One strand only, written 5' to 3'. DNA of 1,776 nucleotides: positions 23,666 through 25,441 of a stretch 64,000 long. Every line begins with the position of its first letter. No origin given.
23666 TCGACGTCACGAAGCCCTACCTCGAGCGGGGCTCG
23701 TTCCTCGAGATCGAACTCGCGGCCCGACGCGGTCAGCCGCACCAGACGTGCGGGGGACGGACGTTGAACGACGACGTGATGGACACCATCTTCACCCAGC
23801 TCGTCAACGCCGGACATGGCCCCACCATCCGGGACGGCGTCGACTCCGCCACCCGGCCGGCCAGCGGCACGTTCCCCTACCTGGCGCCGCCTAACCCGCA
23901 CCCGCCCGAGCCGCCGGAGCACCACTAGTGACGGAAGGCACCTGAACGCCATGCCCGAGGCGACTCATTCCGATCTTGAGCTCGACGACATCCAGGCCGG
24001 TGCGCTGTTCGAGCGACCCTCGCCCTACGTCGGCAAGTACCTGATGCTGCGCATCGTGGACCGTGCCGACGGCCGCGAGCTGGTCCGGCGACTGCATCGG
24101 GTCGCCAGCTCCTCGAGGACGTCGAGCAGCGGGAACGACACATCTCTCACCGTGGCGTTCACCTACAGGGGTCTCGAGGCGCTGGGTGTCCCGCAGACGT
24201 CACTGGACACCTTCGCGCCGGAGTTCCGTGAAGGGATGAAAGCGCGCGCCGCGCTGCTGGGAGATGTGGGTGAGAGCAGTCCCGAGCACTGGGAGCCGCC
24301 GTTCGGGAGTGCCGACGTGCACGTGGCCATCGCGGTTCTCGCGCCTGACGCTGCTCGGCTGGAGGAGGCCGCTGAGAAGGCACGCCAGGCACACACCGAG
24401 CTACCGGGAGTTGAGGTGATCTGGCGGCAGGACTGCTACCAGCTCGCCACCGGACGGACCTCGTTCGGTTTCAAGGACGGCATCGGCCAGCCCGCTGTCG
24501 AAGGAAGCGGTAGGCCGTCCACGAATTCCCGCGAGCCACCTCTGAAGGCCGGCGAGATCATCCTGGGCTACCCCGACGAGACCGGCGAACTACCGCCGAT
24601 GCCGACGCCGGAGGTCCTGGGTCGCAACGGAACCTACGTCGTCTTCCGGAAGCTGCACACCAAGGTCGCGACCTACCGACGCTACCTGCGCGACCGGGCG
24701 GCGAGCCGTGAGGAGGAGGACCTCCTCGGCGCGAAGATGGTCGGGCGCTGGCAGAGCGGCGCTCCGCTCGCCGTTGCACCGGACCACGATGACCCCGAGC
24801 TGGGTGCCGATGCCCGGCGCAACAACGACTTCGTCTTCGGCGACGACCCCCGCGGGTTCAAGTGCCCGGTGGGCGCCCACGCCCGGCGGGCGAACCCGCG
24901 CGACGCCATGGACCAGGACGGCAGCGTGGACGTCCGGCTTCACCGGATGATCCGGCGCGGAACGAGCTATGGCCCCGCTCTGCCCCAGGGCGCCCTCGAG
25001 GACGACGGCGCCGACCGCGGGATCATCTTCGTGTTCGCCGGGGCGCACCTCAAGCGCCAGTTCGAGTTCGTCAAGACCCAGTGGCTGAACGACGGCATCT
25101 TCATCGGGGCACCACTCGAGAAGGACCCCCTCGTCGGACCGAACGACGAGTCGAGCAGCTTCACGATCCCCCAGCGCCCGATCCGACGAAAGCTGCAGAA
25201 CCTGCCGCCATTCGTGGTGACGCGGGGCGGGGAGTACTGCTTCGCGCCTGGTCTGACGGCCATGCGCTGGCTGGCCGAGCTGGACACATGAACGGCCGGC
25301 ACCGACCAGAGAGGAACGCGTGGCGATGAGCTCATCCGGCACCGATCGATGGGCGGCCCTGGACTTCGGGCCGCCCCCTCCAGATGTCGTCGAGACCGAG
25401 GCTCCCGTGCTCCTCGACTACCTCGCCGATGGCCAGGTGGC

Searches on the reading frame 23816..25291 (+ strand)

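Call 60: search_protein_families(library=pfam, proteins=[window:23816-25291:+], max_evalue=0.00001)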
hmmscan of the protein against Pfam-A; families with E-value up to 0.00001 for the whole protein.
window:23816-25291:+ (491 aa): 1 family
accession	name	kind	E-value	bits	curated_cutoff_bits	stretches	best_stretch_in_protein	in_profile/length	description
PF21105.3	DyP_N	-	8.4e-10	39.5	27.5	1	104-191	62-145/163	DyP dimeric alpha+beta barrel domain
